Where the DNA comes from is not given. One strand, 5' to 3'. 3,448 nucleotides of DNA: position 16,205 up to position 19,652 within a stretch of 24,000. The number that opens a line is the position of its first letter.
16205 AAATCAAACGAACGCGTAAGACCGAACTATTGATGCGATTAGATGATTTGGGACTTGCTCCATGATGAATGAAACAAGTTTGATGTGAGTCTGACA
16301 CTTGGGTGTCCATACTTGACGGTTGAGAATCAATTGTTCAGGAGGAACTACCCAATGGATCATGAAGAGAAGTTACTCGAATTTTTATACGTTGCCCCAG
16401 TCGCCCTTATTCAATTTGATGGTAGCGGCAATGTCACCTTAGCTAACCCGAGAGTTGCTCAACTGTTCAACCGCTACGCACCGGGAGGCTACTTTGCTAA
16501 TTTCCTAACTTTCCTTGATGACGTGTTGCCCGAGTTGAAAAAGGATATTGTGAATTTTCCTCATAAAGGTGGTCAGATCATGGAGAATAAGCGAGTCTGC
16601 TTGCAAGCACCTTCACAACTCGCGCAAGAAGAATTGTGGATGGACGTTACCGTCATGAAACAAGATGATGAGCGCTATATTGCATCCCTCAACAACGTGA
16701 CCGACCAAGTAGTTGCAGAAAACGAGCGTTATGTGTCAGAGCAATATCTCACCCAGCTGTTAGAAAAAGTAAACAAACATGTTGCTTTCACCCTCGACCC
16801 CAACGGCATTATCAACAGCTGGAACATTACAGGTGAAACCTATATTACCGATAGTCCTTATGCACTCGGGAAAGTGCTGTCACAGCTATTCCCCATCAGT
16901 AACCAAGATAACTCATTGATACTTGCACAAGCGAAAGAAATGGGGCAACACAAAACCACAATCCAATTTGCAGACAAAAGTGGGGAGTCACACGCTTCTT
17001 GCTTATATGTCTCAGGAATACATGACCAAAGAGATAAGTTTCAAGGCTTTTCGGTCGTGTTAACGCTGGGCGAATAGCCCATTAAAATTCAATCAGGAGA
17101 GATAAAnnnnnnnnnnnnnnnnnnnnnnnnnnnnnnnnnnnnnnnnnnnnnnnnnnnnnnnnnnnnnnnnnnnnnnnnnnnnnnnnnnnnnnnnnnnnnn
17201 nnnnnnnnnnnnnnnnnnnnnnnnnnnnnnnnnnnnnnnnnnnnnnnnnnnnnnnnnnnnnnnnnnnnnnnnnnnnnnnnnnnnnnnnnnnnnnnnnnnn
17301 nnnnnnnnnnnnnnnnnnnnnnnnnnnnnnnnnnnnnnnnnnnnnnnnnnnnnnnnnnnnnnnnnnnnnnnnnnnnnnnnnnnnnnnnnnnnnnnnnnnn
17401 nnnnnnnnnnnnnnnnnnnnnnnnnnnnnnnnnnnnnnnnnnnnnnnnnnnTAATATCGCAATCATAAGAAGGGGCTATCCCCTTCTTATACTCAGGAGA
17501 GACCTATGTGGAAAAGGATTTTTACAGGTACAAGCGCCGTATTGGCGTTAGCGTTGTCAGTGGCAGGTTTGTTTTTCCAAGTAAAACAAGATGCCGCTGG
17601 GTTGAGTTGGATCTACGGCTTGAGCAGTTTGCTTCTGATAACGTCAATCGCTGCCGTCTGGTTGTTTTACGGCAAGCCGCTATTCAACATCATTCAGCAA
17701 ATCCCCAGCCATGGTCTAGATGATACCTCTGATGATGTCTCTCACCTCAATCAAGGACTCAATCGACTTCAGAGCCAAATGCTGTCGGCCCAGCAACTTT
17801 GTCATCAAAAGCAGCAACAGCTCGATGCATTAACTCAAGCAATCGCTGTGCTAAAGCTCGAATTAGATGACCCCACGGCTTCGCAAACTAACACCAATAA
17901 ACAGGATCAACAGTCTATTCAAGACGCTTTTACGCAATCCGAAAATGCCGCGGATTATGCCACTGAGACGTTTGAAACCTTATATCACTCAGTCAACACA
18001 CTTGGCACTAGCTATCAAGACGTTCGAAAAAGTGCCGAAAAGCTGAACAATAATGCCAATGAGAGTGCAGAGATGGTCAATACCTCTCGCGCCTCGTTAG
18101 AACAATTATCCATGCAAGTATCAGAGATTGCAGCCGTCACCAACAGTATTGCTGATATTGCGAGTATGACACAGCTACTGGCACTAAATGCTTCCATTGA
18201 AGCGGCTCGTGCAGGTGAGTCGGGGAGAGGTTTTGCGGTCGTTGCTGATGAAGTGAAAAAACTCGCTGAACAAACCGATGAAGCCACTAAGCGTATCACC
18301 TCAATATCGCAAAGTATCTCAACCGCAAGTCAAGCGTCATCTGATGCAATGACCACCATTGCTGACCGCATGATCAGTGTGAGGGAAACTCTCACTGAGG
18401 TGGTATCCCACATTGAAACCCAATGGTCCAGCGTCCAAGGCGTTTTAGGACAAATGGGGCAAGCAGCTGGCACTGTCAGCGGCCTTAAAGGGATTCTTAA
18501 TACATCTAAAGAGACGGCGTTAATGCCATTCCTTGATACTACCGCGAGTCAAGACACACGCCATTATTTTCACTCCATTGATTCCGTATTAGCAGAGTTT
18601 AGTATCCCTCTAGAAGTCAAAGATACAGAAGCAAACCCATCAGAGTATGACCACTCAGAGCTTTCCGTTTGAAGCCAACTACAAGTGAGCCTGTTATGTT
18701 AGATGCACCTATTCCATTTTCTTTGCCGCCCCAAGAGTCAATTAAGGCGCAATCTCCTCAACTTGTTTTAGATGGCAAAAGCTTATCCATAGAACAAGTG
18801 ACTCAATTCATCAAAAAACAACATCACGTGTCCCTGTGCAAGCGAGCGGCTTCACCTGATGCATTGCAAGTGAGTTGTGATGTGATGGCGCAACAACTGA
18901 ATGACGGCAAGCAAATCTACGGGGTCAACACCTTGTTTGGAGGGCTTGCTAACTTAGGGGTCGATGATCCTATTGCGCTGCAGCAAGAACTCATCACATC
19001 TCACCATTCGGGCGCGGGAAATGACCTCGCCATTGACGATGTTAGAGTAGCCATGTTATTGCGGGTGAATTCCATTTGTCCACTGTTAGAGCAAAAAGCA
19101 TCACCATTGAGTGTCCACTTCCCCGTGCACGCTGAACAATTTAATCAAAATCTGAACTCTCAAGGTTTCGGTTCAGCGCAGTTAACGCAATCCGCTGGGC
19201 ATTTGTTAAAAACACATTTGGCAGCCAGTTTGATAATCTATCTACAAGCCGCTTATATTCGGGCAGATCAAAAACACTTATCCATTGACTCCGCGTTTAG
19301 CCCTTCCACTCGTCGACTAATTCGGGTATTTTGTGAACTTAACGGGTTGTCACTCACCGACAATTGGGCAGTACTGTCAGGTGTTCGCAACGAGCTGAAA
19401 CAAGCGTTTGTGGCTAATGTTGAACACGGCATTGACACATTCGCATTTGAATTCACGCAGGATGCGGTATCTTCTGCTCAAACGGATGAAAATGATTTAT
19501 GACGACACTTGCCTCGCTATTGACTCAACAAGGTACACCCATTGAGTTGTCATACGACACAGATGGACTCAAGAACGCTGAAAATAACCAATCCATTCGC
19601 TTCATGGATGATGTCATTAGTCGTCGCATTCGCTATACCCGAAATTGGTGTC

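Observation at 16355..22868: PYP-centred photosensory cluster joining a photoactive yellow protein to a chemotaxis transducer and a two-component system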

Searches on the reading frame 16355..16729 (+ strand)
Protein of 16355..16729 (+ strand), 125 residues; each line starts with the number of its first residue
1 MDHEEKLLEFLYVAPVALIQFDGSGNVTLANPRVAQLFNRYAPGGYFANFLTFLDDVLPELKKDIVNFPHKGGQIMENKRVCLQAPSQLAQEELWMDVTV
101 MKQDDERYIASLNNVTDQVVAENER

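Call 70: find_homologous_proteins(query=A4, max_evalue=0.00001)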
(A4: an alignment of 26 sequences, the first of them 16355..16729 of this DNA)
Query A4 (26 sequences) (125 aa, profile of the alignment): 6 proteins with E <= 0.00001 among 907 candidates.
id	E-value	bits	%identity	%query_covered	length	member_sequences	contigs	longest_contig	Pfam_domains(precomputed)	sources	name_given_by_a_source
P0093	1.4e-34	137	61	98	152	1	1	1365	-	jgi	jgi:PAS domain-containing protein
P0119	4.0e-23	100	24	90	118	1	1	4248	-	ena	-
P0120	4.2e-20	90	27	58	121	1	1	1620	-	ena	-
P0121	6.7e-14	70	80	44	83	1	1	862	-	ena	-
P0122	1.4e-13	69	35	27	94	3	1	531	-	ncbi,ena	-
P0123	3.9e-12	64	72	48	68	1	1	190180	-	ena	-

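Call 80: search_protein_representatives(protein=window:16355-16729:+)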
Query: 125 residues. Proteins with E-value up to 0.001 (for the whole library): 265; up to 1e-10: 23; up to 1e-30: 3. The best 150 are listed.
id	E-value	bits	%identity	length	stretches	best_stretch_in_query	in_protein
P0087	3.8e-46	172.3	67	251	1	4-122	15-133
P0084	8.4e-44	164.7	66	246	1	3-124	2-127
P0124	6.3e-33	129.6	55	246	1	4-124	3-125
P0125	3.4e-30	120.8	50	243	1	5-120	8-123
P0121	1.8e-20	89.5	79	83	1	3-58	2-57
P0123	1.6e-19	86.4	79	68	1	4-56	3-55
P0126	7.4e-19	84.2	36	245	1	5-122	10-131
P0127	6.5e-17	78.0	42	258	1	5-119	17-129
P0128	4.8e-16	75.2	55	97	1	57-125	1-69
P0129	4.2e-14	68.9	36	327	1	4-122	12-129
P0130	5.6e-14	68.5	77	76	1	3-46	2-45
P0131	4.1e-13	65.7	35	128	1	3-119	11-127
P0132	4.5e-13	65.6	36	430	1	4-119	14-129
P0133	2.0e-12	63.5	26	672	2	2-117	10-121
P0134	3.9e-12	62.5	35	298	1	2-122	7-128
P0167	3.3e-09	53.1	36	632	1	3-122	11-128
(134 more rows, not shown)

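Call 82: search_protein_families(library=pfam, alignment_id=A5, max_evalue=0.0001)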
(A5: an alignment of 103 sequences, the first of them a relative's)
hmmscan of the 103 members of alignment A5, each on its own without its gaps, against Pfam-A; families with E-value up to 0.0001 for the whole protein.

A. member 1, P0124 (246 aa): 3 families
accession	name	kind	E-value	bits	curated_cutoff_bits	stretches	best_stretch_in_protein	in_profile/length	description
PF08448.16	PAS_4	-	4.9e-07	30.4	23.1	0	139-234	4-101/110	PAS fold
PF13426.13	PAS_9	-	7.8e-06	26.6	27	0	142-225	4-88/103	PAS domain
PF00989.32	PAS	-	8.4e-05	23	22.6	0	149-235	20-110/113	PAS fold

B. families by the number of members that match (of 103 scanned): 28 families (the first 25 are shown)
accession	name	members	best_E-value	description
PF13426.13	PAS_9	51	2.9e-127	PAS domain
PF00990.26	GGDEF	50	2.9e-79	Diguanylate cyclase, GGDEF domain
PF00989.32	PAS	48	1.5e-148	PAS fold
PF08448.16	PAS_4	45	5.6e-95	PAS fold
PF13188.13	PAS_8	23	1.4e-94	PAS domain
PF02518.31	HATPase_c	23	4.2e-34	Histidine kinase-, DNA gyrase B-, and HSP90-like ATPase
PF00512.31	HisKA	15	4.3e-22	His Kinase A (phospho-acceptor) domain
PF08447.18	PAS_3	9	6.7e-63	PAS fold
PF24820.1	Diguanyl_cycl_sensor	7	3.6e-27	Diguanylate cyclase-like sensor domain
PF00563.25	EAL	6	3.1e-74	EAL domain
PF00072.30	Response_reg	6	1.3e-49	Response regulator receiver domain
PF12860.13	PAS_7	6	8.9e-34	PAS fold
PF07730.19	HisKA_3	4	8e-16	Histidine kinase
PF01627.28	Hpt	2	8.8e-16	Hpt domain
PF01590.32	GAF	2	1.2e-10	GAF domain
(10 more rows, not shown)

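Call 84: find_encoding_contigs(protein=P0167, flank=5000, max_places=4)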
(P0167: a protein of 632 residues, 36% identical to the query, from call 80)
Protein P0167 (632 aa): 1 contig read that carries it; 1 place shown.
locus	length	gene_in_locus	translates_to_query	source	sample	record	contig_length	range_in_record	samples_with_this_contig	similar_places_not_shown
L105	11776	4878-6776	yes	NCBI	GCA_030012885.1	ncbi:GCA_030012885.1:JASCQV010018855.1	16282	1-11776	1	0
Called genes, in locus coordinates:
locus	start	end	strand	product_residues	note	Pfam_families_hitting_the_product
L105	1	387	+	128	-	?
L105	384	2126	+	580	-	PF02538:Hydantoinase_B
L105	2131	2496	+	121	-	-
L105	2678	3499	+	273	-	PF09339:HTH_IclR, PF12802:MarR_2 (weak), PF01614:IclR_C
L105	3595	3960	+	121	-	-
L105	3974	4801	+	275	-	PF00989:PAS (weak), PF13426:PAS_9 (weak)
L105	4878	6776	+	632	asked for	PF00015:MCPsignal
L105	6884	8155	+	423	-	PF00144:Beta-lactamase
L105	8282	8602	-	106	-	PF09234:DUF1963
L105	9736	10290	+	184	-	PF05378:Hydant_A_N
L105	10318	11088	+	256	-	PF01968:Hydantoinase_A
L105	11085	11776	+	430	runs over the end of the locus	PF01968:Hydantoinase_A (weak), PF02538:Hydantoinase_B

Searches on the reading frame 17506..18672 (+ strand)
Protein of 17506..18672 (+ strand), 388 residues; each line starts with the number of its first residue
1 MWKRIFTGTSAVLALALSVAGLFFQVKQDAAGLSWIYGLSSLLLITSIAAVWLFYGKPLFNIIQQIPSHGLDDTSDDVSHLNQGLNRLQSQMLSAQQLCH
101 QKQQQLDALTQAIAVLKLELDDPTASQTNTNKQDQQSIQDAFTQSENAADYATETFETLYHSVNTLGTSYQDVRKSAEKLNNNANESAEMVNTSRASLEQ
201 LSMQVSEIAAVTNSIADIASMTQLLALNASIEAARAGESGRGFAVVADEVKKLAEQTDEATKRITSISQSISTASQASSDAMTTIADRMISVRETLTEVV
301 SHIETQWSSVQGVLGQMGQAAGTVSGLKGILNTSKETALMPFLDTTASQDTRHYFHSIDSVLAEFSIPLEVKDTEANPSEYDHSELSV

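Call 3: search_protein_families(library=pfam, proteins=[window:17506-18672:+], max_evalue=0.01)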
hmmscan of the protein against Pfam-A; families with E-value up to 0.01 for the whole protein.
window:17506-18672:+ (388 aa): 4 families
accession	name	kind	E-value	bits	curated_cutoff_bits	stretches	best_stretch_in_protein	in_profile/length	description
PF00015.26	MCPsignal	-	1.8e-27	96.7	34.6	1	176-324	3-154/172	Methyl-accepting chemotaxis protein (MCP) signalling domain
PF05335.18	DUF745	-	8.8e-05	22.7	33.3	0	130-210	80-160/183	Protein of unknown function (DUF745)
PF12061.13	NB-LRR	-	0.0021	17.9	28.7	1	136-208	166-236/295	Late blight resistance protein R1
PF16043.11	DUF4795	-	0.0031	17.4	34.8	0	163-322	9-163/208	Domain of unknown function (DUF4795)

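Call 4: search_protein_families(library=ncbifam, proteins=[window:17506-18672:+], max_evalue=0.01)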
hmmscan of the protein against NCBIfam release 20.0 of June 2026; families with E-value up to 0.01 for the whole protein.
window:17506-18672:+ (388 aa): 17 families
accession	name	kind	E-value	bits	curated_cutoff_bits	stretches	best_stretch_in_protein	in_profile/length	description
NF058645.1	MCPCtpMPsAe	equivalog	1.6e-22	80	900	1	73-287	257-467/558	methyl-accepting chemotaxis protein CtpM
NF050802.1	AspChtxCcaA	equivalog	7.9e-19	67.5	1300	1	138-284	502-655/700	aspartate chemotaxis receptor CcaA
NF041847.1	transduc_aer2_vibrio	equivalog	5.4e-15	54.7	1200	1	157-304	547-697/804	aerotaxis transducer Aer2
NF047851.1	MCPCitTducer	equivalog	5.9e-15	55.3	900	1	31-306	189-465/553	methyl-accepting chemotaxis citrate transducer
NF011622.0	PRK15048.1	equivalog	1e-14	54.6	900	1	35-306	192-464/553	methyl-accepting chemotaxis protein II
NF007309.0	PRK09793.1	equivalog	2.1e-14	53.4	903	1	152-304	298-453/533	methyl-accepting chemotaxis protein IV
NF011615.0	PRK15041.1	equivalog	3.4e-13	49.1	947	1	175-303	328-449/554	methyl-accepting chemotaxis protein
TIGR02168.1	SMC_prok_B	equivalog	4.1e-08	31.5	567.35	1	73-302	725-964/1181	chromosome segregation protein SMC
NF003034.1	PRK03918.1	equivalog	3.6e-07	28.5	700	1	61-221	574-726/878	DNA double-strand break repair ATPase Rad50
NF041034.1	Rad50_Sulf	equivalog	2e-05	22.7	1000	1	71-225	561-713/872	DNA double-strand break repair ATPase Rad50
NF045780.1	TrlF_fam_ATP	equivalog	2.2e-05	23.4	350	1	65-310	445-688/944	TrlF family AAA-like ATPase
TIGR02169.1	SMC_prok_A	equivalog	0.0001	20.2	729.4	1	74-221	680-824/1165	chromosome segregation protein SMC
NF002572.0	PRK02224.1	equivalog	0.00038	18.9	1087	1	71-305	208-433/888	DNA double-strand break repair ATPase Rad50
NF045487.1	ASRP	equivalog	0.00096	17.9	300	0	85-211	144-271/593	archaea-specific SMC-related protein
NF041751.2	sbcc_Staph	equivalog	0.00096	17.2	920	1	70-276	292-493/1007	exonuclease subunit SbcC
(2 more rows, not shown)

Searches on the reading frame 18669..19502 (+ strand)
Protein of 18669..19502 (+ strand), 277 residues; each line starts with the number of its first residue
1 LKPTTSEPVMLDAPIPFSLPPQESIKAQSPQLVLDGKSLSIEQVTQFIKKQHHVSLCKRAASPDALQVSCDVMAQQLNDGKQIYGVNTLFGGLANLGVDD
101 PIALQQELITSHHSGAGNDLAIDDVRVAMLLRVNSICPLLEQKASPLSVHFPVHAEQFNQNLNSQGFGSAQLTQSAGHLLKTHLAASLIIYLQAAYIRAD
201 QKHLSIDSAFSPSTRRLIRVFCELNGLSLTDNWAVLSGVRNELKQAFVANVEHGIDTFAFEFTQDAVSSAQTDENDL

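Call 3: search_protein_families(library=pfam, proteins=[window:18669-19502:+], max_evalue=0.01)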
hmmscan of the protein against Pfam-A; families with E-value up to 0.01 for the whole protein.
window:18669-19502:+ (277 aa): 1 family
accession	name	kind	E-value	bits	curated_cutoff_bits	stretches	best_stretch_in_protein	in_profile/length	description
PF00221.24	Lyase_aromatic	-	1.9e-23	83.3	27.3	2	39-137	1-99/466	Aromatic amino acid lyase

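Call 4: search_protein_families(library=ncbifam, proteins=[window:18669-19502:+], max_evalue=0.01)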
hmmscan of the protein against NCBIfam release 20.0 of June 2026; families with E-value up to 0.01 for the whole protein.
window:18669-19502:+ (277 aa): 8 families
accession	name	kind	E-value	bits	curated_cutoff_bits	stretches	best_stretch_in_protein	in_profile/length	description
TIGR01226.1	phe_am_lyase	equivalog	5.6e-22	77.8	519.15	2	29-136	30-143/680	phenylalanine ammonia-lyase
TIGR01225.1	hutH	equivalog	1.4e-17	63.3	539.15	1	32-136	1-105/506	histidine ammonia-lyase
NF006871.0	PRK09367.1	subfamily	4.4e-17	61.9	524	1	31-137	3-109/505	histidine ammonia-lyase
NF053541.1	FlxA_rubin_TAL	equivalog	2.9e-12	45.8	700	1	40-137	2-98/498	flexirubin biosynthesis tyrosine ammonia-lyase FlxA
TIGR04475.1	Phe_D_beta_mut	equivalog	2.6e-10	39.6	800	1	34-137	4-108/510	phenylalanine aminomutase (D-beta-phenylalanine forming)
TIGR03832.1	Tyr_2_3_mutase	equivalog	7.2e-08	31.4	501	1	34-136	1-103/507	tyrosine 2,3-aminomutase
NF041222.1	BagA_FevW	exception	2.2e-07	29.8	1000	1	34-136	3-106/529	bagremycin/ferroverdin biosynthesis tyrosine ammonia-lyase BagA/FevW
TIGR04473.1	taxol_Phe_23mut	exception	4.4e-07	28.5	1250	1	117-199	417-498/687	phenylalanine aminomutase (L-beta-phenylalanine forming)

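Call 72: find_encoding_contigs(protein=window:18696-19502:+, flank=6000, max_places=6)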
Protein window:18696-19502:+ (268 aa): no gene with exactly this product is on record in the collection.
